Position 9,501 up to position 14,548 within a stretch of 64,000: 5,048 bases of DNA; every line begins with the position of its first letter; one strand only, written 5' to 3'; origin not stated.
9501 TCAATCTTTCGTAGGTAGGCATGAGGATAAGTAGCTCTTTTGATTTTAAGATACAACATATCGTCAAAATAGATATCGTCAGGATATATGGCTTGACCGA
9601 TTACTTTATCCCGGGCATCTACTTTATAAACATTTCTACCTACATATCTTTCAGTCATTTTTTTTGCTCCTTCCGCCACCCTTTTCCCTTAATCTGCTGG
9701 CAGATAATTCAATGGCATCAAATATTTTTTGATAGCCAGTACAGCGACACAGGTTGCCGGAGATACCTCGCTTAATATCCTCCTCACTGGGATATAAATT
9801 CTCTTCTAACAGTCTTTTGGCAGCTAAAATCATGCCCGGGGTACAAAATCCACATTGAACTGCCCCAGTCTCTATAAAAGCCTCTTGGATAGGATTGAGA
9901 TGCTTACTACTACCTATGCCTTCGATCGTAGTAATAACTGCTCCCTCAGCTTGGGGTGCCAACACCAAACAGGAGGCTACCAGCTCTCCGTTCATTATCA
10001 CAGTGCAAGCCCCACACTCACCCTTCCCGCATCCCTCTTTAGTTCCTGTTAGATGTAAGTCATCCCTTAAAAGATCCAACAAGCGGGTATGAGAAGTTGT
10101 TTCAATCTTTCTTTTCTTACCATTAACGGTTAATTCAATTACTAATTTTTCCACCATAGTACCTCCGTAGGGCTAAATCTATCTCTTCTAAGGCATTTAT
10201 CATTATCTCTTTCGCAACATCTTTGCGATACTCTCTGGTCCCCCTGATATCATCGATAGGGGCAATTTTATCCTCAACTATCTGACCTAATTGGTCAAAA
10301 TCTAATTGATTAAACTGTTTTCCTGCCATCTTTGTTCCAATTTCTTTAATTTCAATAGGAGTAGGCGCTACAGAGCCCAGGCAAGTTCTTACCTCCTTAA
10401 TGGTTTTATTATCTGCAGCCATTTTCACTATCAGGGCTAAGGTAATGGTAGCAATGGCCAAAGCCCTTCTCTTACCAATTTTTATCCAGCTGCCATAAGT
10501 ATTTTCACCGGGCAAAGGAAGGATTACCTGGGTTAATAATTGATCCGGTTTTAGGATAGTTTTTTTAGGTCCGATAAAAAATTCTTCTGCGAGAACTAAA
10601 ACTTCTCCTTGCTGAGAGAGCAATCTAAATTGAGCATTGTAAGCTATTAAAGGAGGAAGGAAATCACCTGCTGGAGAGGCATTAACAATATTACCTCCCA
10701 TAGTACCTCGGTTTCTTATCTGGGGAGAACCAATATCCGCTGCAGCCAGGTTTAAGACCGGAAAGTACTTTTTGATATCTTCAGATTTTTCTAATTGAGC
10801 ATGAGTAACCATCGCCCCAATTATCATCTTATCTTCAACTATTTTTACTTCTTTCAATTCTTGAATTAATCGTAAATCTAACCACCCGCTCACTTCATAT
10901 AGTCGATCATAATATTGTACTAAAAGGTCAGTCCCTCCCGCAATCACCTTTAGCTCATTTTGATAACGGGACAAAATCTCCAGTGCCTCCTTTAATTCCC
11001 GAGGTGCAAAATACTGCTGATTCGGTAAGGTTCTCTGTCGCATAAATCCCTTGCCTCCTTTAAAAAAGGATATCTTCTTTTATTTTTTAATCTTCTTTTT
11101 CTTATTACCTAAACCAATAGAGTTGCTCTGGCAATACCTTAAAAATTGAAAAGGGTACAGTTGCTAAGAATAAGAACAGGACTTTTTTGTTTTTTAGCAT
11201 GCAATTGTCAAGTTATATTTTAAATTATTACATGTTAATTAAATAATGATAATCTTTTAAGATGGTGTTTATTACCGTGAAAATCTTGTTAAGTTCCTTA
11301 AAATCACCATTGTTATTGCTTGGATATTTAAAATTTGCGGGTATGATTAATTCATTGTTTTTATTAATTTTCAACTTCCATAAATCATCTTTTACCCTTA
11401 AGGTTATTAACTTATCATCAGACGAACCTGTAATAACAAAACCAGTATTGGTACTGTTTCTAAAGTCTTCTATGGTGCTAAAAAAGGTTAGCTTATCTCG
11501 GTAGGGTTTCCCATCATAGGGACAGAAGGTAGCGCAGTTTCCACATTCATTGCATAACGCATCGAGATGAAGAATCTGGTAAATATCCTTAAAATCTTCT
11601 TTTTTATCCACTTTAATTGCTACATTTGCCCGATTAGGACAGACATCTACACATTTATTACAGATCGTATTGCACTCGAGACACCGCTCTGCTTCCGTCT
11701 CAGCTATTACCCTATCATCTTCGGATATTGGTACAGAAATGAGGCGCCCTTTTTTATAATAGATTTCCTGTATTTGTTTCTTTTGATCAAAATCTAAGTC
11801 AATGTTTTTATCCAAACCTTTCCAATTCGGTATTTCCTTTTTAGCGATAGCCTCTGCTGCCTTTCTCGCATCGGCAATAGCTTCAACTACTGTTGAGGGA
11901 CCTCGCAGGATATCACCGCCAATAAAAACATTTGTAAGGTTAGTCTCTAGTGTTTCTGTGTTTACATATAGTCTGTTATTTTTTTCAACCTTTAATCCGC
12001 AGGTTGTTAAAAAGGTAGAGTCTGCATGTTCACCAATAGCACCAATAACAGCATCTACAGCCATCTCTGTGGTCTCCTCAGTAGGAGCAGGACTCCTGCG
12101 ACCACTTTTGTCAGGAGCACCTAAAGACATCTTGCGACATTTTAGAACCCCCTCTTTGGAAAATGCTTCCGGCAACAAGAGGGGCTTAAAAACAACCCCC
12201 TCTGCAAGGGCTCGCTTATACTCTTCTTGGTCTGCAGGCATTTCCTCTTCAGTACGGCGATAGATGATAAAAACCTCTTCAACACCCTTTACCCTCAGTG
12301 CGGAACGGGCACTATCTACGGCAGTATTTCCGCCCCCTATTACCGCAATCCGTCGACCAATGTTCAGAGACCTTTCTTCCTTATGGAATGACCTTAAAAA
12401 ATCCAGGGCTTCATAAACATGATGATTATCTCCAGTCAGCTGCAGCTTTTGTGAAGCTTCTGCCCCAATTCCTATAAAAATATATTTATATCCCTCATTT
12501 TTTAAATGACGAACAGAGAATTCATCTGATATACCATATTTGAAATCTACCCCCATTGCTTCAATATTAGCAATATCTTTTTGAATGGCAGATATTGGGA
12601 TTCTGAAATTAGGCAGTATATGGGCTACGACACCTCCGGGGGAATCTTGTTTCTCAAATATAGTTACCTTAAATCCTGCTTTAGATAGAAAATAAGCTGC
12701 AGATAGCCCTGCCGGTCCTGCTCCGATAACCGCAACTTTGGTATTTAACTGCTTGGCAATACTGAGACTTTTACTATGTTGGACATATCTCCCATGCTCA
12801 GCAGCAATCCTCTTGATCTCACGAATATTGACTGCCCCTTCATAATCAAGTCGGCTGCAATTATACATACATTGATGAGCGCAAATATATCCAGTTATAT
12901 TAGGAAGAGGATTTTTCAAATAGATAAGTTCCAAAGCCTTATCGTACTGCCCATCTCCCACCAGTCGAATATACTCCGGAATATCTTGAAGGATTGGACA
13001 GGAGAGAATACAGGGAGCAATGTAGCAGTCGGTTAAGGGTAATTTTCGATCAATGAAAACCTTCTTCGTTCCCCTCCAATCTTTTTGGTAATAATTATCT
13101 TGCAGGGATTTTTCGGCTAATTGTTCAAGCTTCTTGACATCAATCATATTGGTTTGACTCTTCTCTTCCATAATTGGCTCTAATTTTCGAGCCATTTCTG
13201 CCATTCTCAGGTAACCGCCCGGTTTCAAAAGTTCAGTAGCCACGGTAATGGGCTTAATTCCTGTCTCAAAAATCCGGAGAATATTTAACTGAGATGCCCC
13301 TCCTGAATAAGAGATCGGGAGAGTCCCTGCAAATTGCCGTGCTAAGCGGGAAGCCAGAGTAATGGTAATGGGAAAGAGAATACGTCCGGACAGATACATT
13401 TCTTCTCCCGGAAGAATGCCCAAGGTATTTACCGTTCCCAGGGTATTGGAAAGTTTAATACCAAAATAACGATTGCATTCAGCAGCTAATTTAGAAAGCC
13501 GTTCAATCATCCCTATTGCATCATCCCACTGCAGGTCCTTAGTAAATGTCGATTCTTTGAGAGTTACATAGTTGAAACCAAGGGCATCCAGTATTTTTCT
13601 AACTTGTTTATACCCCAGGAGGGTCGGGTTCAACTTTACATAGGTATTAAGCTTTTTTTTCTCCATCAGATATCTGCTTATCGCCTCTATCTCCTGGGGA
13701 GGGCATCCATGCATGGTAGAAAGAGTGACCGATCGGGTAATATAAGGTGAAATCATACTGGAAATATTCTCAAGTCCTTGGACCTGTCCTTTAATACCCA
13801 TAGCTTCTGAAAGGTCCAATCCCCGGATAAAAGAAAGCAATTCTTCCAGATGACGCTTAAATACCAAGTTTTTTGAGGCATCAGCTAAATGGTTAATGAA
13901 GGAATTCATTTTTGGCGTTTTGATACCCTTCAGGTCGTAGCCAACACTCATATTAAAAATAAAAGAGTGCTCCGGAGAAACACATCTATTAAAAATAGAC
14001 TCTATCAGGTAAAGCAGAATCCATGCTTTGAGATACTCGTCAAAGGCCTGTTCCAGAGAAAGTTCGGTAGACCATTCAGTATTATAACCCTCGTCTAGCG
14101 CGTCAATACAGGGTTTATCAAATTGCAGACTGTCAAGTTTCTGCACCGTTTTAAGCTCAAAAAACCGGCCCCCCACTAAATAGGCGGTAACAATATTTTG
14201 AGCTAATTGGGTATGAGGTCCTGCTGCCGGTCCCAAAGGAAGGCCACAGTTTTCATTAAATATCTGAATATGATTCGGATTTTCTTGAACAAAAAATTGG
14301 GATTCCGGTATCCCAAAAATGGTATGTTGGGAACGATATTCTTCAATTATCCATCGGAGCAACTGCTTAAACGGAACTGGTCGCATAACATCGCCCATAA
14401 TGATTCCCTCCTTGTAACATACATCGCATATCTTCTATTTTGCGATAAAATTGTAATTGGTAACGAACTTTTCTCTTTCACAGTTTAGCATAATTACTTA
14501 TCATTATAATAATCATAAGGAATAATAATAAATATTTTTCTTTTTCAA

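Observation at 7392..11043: Four-chain Mo-hydroxylase with a naturally split molybdopterin subunit (F-S-L-M), candidate purine hydroxylase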

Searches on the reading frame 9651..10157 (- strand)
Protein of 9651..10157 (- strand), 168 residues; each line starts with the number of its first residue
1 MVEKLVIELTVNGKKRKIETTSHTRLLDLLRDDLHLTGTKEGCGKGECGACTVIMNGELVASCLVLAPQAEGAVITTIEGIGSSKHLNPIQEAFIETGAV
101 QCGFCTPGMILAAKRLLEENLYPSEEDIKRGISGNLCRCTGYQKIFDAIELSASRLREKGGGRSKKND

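Call 5: search_protein_families(library=ncbifam, proteins=[window:9651-10157:-], max_evalue=0.00001)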
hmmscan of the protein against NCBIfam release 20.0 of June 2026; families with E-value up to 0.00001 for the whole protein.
window:9651-10157:- (168 aa): 11 families
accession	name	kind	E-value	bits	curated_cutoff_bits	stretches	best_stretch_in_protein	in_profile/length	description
NF041020.1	glyceraldDH_gamma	equivalog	3.7e-58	195.7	290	1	3-157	9-163/164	glyceraldehyde dehydrogenase subunit gamma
NF043084.2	XdhC_XDHase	equivalog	1.6e-56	190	217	1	7-151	3-148/151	xanthine dehydrogenase subunit XdhC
TIGR03198.1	pucE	equivalog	3.8e-56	188.7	254.3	1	6-149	3-145/151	xanthine dehydrogenase subunit E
NF045668.1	pterin_aldehy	equivalog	1.4e-52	179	1100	1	8-157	4-156/905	molybdopterin-dependent aldehyde oxidoreductase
TIGR03311.1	Se_dep_XDH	equivalog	1e-49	169.4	830.45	1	8-159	2-150/848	selenium-dependent xanthine dehydrogenase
TIGR03193.1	4hydroxCoAred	equivalog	2.5e-49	167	257.8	1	7-152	2-147/148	4-hydroxybenzoyl-CoA reductase subunit gamma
NF007387.0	PRK09908.1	equivalog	2.2e-46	157.2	212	1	3-150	5-153/159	xanthine dehydrogenase iron sulfur-binding subunit XdhC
NF008514.0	PRK11433.1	equivalog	6.5e-46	156.6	322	1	6-119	52-165/218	aldehyde dehydrogenase iron-sulfur subunit PaoA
TIGR02963.1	xanthine_xdhA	equivalog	2.8e-42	144.9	467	1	9-154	3-159/468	xanthine dehydrogenase small subunit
TIGR02969.1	mam_aldehyde_ox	subfamily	5.4e-31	107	1912.3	1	10-150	6-158/1330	aldehyde oxidase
TIGR03313.1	Se_sel_red_Mo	hypoth_equivalog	5.1e-22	77.4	1101.9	1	10-158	2-150/951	molybdopterin-dependent oxidoreductase Mo/Fe-S-binding subunit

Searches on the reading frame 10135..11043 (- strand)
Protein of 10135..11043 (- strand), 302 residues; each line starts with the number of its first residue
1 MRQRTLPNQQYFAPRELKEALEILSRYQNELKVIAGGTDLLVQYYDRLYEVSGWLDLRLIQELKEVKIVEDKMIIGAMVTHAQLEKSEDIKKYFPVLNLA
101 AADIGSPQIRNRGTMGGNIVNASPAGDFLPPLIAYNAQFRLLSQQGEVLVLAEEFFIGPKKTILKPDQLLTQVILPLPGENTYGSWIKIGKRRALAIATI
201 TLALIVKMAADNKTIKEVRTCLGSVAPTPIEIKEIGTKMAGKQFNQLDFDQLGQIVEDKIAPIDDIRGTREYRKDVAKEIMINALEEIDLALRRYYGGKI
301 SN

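Call 5: search_protein_families(library=ncbifam, proteins=[window:10135-11043:-], max_evalue=0.00001)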
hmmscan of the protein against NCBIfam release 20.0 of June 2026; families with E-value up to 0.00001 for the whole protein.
window:10135-11043:- (302 aa): 8 families
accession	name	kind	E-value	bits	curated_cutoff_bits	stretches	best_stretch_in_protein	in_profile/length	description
NF043083.1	XdhB_XDHase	equivalog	3.6e-63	213.4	310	1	9-287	5-282/289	xanthine dehydrogenase subunit XdhB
NF007427.0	PRK09971.1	equivalog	5.5e-60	203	287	1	10-287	6-282/292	xanthine dehydrogenase FAD-binding subunit XdhB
NF041019.1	glyceraldDH_beta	equivalog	4.2e-54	183.7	350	1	8-287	5-279/280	glyceraldehyde dehydrogenase subunit beta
TIGR02963.1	xanthine_xdhA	equivalog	1.8e-47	162.1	467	1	8-283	192-463/468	xanthine dehydrogenase small subunit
TIGR03199.1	pucC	equivalog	8e-33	113.8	306.05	1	14-281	1-262/264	xanthine dehydrogenase subunit C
TIGR03195.1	4hydrxCoA_B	equivalog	7.9e-24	84.4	404.55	2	10-120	6-115/321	4-hydroxybenzoyl-CoA reductase subunit beta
TIGR03312.1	Se_sel_red_FAD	hypoth_equivalog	3.1e-18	65.9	241.5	1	9-282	2-244/257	molybdopterin-dependent oxidoreductase FAD-binding subunit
TIGR02969.1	mam_aldehyde_ox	subfamily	2.1e-14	52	1912.3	1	69-273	296-511/1330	aldehyde oxidase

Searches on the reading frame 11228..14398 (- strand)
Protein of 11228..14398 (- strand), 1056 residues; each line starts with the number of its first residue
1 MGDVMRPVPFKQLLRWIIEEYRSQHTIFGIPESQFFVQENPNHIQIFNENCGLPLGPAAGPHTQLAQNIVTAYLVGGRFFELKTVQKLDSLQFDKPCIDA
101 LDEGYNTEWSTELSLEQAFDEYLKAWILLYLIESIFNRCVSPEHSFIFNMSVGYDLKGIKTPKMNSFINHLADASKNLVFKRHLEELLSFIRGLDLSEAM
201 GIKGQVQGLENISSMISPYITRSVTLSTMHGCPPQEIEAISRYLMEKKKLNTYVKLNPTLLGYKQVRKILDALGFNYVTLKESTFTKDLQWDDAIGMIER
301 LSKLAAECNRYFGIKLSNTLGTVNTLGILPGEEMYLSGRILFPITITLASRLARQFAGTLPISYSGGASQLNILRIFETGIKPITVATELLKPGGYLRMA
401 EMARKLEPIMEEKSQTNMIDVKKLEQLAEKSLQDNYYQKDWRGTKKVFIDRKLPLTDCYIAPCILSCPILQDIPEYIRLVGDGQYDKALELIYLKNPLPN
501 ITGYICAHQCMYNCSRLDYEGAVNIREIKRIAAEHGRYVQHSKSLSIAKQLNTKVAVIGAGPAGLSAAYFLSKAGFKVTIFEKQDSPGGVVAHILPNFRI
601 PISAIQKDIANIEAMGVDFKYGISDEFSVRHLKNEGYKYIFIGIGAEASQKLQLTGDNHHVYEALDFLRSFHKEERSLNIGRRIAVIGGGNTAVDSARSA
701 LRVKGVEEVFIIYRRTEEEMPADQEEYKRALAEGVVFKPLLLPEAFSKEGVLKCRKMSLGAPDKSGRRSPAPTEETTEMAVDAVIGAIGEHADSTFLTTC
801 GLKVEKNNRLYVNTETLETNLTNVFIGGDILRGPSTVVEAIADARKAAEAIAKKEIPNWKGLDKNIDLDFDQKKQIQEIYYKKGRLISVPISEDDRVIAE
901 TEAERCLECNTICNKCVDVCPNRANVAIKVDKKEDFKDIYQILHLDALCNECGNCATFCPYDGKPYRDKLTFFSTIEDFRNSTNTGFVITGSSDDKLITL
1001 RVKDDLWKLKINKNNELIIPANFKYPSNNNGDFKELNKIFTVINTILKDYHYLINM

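Call 5: search_protein_families(library=ncbifam, proteins=[window:11228-14398:-], max_evalue=0.00001)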
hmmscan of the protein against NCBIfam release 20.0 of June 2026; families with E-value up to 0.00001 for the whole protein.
window:11228-14398:- (1056 aa): 51 families (the best 25 are shown)
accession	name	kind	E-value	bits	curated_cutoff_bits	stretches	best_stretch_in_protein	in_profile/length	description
TIGR03315.1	Se_ygfK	equivalog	0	1424.2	835.3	1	2-1017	1-990/1012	putative selenate reductase subunit YgfK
NF009410.0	PRK12771.1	subfamily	2.2e-106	356.7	516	1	449-961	36-557/566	NAD(P)-binding protein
NF009454.0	PRK12814.1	equivalog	5.8e-95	319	916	1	457-852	99-497/657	putative NADPH-dependent glutamate synthase small subunit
NF009414.0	PRK12778.1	equivalog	2.3e-92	310.5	1103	1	401-853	277-747/752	bifunctional dihydroorotate dehydrogenase B NAD binding subunit/NADPH-dependent glutamate synthase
TIGR01316.1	gltA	equivalog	8.4e-85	285.2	471.75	1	460-852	35-446/449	NADPH-dependent glutamate synthase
NF010590.0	PRK13984.1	equivalog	2e-73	247.6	946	1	460-853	197-604/611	putative oxidoreductase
NF009415.0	PRK12779.1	equivalog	1.2e-70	238.6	1519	1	466-855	213-625/944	putative bifunctional glutamate synthase subunit beta/2-polyprenylphenol hydroxylase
TIGR01318.1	gltD_gamma_fam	subfamily_domain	1.2e-68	231.8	482.95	1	442-852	32-462/467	glutamate synthase, small subunit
NF009413.0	PRK12775.1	equivalog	2.4e-64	217.7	1895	1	457-934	335-828/1006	putative trifunctional 2-polyprenylphenol hydroxylase/glutamate synthase subunit beta/ferritin domain-containing protein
NF009408.0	PRK12769.1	equivalog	3.6e-64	217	1003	1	419-853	194-649/659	formate-dependent uric acid utilization protein AegA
NF009409.0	PRK12770.1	subfamily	1.9e-59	201.6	343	1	549-852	15-347/360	putative glutamate synthase subunit beta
NF009451.0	PRK12809.1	equivalog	4.5e-50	170.6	1154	1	461-850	217-629/639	formate-dependent uric acid utilization protein YgfT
TIGR01317.1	GOGAT_sm_gam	subfamily_domain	2.2e-46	158.8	447.7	2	456-704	45-306/485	glutamate synthase small subunit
NF045663.1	diclust_near_Sec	equivalog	8.7e-43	146.4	530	2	461-650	18-203/759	pyridine nucleotide-disulfide oxidoreductase/dicluster-binding protein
TIGR04018.1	Bthiol_YpdA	hypoth_equivalog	9.3e-17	60.8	339.9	1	772-853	229-311/316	YpdA family putative bacillithiol disulfide reductase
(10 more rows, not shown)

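Call 41: find_related_loci(query=A1, collection=genome_contigs, flank=10000)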
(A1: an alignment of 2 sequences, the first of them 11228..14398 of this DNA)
Query A1 (1056 aa) in genome_contigs; peptide patterns used: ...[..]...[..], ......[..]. (x = any residue, [..] = any of these).
348 stretches matched a pattern; 284 encode a relative of the query (tblastn E <= 1e-3); the best 80 are kept; 80 distinct loci.
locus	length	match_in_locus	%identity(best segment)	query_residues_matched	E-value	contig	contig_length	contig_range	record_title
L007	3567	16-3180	76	1-1055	0e+0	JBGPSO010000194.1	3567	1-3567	MAG: Atribacterota bacterium isolate OBJ1_062018_130_16 k141_2063965_length_3567_cov_39.5835, whole genome shotgun seque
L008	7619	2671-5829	76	1-1055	0e+0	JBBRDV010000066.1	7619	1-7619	MAG: Atribacterota bacterium isolate Co_metawrap_2470 Cmw_2470_k141_2531766_length_7619_cov_12.0000, whole genome shotgu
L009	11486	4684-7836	76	1-1054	0e+0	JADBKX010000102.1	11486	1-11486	MAG: Candidatus Sediminicultor sextus isolate Bin1_7.2m NODE_333_length_11486_cov_16.300936, whole genome shotgun sequen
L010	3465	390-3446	76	1-1018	0e+0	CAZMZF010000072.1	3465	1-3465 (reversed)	MAG TPA_asm: uncultured Ignavibacteria bacterium isolate binchicken_co376_191 genome assembly, contig: NODE_44724_length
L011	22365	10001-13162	72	1-1054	0e+0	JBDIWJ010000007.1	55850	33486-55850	MAG: Candidatus Phoenicimicrobium oleiphilum isolate HX_OS.bin.34 NODE_192_length_55850_cov_28.367796, whole genome shot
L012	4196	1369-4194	73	1-942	0e+0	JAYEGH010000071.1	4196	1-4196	MAG: Candidatus Caldatribacteriota bacterium isolate MAG251 MAG251_71, whole genome shotgun sequence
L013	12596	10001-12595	77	1-865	0e+0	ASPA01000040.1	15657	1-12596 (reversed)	Atribacteria bacterium SCGC AAA255-G05 A255G5DRAFT_contig_38_0.40_C, whole genome shotgun sequence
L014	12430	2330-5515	59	1-1055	0e+0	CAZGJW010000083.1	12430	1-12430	MAG TPA_asm: uncultured Spirochaetota bacterium isolate binchicken_co89_639 genome assembly, contig: NODE_9897_length_12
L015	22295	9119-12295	59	1-1056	0e+0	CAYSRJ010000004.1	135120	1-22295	MAG TPA_asm: uncultured Spirochaetota bacterium isolate binchicken_co94_333 genome assembly, contig: NODE_67_length_1351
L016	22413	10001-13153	65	1-1054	0e+0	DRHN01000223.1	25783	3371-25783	MAG TPA_asm: Spirochaetes bacterium isolate HyVt-370 HyVt-370_k145_41688, whole genome shotgun sequence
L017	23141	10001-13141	51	1-1054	0e+0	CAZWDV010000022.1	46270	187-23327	MAG TPA_asm: uncultured Sediminispirochaeta sp. isolate binchicken_co8_71 genome assembly, contig: NODE_754_length_46270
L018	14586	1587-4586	53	1-1009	0e+0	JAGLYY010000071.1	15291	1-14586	MAG: Spirochaetales bacterium isolate RS_13_41 ZL320.bin.41.fa_71, whole genome shotgun sequence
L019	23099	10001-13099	51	1-1054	0e+0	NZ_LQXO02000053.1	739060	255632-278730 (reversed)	Vibrio barjaei strain 3062 NODE_6_length_739008_cov_54.745293, whole genome shotgun sequence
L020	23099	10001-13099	51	1-1054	0e+0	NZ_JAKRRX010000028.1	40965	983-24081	Vibrio paucivorans strain DBSS07 28, whole genome shotgun sequence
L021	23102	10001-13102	50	1-1054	0e+0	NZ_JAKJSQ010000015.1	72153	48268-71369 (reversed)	Aliivibrio kagoshimensis strain JAMM0721 JAMM0721_scaffold_13, whole genome shotgun sequence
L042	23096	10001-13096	49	1-1056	0e+0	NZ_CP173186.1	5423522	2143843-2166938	Serratia aquatilis strain 2015-2462-01 chromosome, complete genome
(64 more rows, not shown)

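Call 50: search_protein_families(library=ncbifam, proteins=[L011:8760-9953:+, L011:4781-6670:-, L011:6683-8101:-, L011:3713-4474:-, L013:3230-4147:-, L011:3017-3661:-, L011:2172-2489:+, L011:486-1223:-, L011:1220-1984:-, L013:7895-8566:+], max_evalue=1e-15)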
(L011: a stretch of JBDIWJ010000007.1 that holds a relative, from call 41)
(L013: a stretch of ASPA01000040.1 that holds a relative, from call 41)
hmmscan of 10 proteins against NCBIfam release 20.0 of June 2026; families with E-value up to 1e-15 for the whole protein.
L011:8760-9953:+ (397 aa): 1 family
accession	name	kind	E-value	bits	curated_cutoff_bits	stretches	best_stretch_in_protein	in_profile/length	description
NF048012.1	SlpQosIsomSftI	equivalog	1.3e-21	76.9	700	1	85-380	106-418/443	sulfoquinovose isomerase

L011:4781-6670:- (629 aa): 13 families
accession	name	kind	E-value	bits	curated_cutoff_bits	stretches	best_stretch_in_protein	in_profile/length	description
TIGR00475.1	selB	equivalog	1.6e-108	363.9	242.25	1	3-625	2-580/581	selenocysteine-specific translation elongation factor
NF000766.0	PRK00049.1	subfamily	6.7e-46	156.8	449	1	4-354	15-391/396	elongation factor Tu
NF009373.0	PRK12736.1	subfamily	1.2e-45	156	452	1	4-354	15-389/394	elongation factor Tu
NF009372.0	PRK12735.1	subfamily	1.4e-44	152.5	479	1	4-354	15-391/396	elongation factor Tu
NF008969.0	PRK12317.1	subfamily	3.1e-44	151.2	502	1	26-280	60-330/426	elongation factor 1-alpha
NF003077.0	PRK04000.1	equivalog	4.9e-43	147.8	315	1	53-261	86-312/412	translation initiation factor IF-2 subunit gamma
TIGR03680.1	eif2g_arch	equivalog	3e-42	145.3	514.5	1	5-241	9-290/407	translation initiation factor IF-2 subunit gamma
TIGR00485.1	EF-Tu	equivalog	4e-42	144.4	522.4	1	4-354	15-389/394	elongation factor Tu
TIGR00483.1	EF-1_alpha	equivalog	2.4e-36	125.1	540.1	1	11-280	48-331/427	translation elongation factor EF-1 subunit alpha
TIGR02034.1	CysN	subfamily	3.2e-28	98.9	336.1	1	26-123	55-151/406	sulfate adenylyltransferase, large subunit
NF004035.0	PRK05506.1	subfamily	4.7e-27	94.5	715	1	26-279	79-342/632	bifunctional sulfate adenylyltransferase subunit 1/adenylylsulfate kinase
NF003478.0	PRK05124.1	equivalog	1e-26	93.6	590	1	27-124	83-179/475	sulfate adenylyltransferase subunit CysN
TIGR00487.1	IF-2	equivalog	7.1e-18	64.7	424.4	1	7-268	93-348/587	translation initiation factor IF-2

L011:6683-8101:- (472 aa): 2 families
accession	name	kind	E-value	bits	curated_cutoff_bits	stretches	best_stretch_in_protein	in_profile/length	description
TIGR00474.1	selA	equivalog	9.7e-161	535.6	267.9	1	20-465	2-454/455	L-seryl-tRNA(Sec) selenium transferase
TIGR01437.1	selA_rel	subfamily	7.7e-19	67.8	385.3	1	89-354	7-261/363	DgaE family pyridoxal phosphate-dependent ammonia lyase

L011:3713-4474:- (253 aa): 4 families
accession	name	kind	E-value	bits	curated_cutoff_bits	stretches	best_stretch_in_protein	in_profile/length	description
TIGR00476.1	selD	equivalog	1.8e-67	227.8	125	1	1-220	91-311/311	selenide, water dikinase SelD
NF002098.0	PRK00943.1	equivalog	4.4e-64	216.6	299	1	1-248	95-341/347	selenide, water dikinase SelD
TIGR04369.1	fusion_not_SelD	hypoth_equivalog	4.4e-27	94.5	700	1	25-225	458-691/701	oxidoreductase/SelD-related fusion protein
NF010705.0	PRK14105.1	equivalog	5.5e-24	84.7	291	1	9-166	101-276/345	selenide, water dikinase SelD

L013:3230-4147:- (305 aa): 6 families
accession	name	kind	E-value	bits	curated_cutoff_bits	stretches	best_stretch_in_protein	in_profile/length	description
TIGR00476.1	selD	equivalog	9.5e-99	330.5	125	1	2-271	40-310/311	selenide, water dikinase SelD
NF002098.0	PRK00943.1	equivalog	3.1e-91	305.9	299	1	2-300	44-341/347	selenide, water dikinase SelD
NF010705.0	PRK14105.1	equivalog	5.9e-42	143.8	291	1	8-218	48-276/345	selenide, water dikinase SelD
TIGR04369.1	fusion_not_SelD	hypoth_equivalog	2.6e-35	121.7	700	1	6-277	382-691/701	oxidoreductase/SelD-related fusion protein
TIGR03267.1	methan_mark_2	hypoth_equivalog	1.2e-19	70.6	365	1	8-228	45-264/323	methanogenesis marker 2 protein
TIGR01379.1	thiL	equivalog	5.4e-19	68.3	184.15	1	8-220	25-246/320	thiamine-phosphate kinase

L011:3017-3661:- (214 aa): 0 families

L011:2172-2489:+ (105 aa): 0 families

L011:486-1223:- (245 aa): 7 families
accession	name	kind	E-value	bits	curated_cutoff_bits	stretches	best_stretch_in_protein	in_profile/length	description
TIGR01718.1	Uridine-psphlse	equivalog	2.1e-69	233.6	280.3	1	5-222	2-225/245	uridine phosphorylase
NF008383.0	PRK11178.1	equivalog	4.3e-52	176.9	262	1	5-240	7-250/254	uridine phosphorylase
NF004489.0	PRK05819.1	subfamily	5.1e-48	163.4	230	1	5-239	4-233/236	DeoD-type purine-nucleoside phosphorylase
TIGR00107.1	deoD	equivalog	1.7e-39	135.7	232.25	1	6-239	1-229/232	purine-nucleoside phosphorylase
NF009914.0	PRK13374.1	subfamily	3e-38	131.7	338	1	5-238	4-232/235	DeoD-type purine-nucleoside phosphorylase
NF005500.0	PRK07115.1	equivalog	4.7e-23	81.8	264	1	56-233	63-234/261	AMP nucleosidase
TIGR01721.1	AMN-like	hypoth_equivalog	2e-22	79.6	307.2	1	52-233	56-232/269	AMP nucleosidase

L011:1220-1984:- (254 aa): 6 families
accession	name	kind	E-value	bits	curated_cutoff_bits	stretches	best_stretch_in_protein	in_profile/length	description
TIGR01718.1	Uridine-psphlse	equivalog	2.4e-62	210.5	280.3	1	8-242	1-240/245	uridine phosphorylase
NF008383.0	PRK11178.1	equivalog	2.5e-45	154.8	262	1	9-238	7-244/254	uridine phosphorylase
NF004489.0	PRK05819.1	subfamily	4.4e-42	144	230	1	9-242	4-232/236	DeoD-type purine-nucleoside phosphorylase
TIGR00107.1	deoD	equivalog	2.6e-34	118.7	232.25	1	10-240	1-226/232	purine-nucleoside phosphorylase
NF009914.0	PRK13374.1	subfamily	1.7e-33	116.1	338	1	9-240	4-230/235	DeoD-type purine-nucleoside phosphorylase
NF005500.0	PRK07115.1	equivalog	2.9e-19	69.3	264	1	59-225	61-220/261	AMP nucleosidase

L013:7895-8566:+ (223 aa): 1 family
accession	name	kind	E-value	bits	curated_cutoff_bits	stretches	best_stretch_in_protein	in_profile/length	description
NF047646.1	REP_Tyr_transpos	equivalog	2.4e-21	76.1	80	1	16-140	14-146/146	REP-associated tyrosine transposase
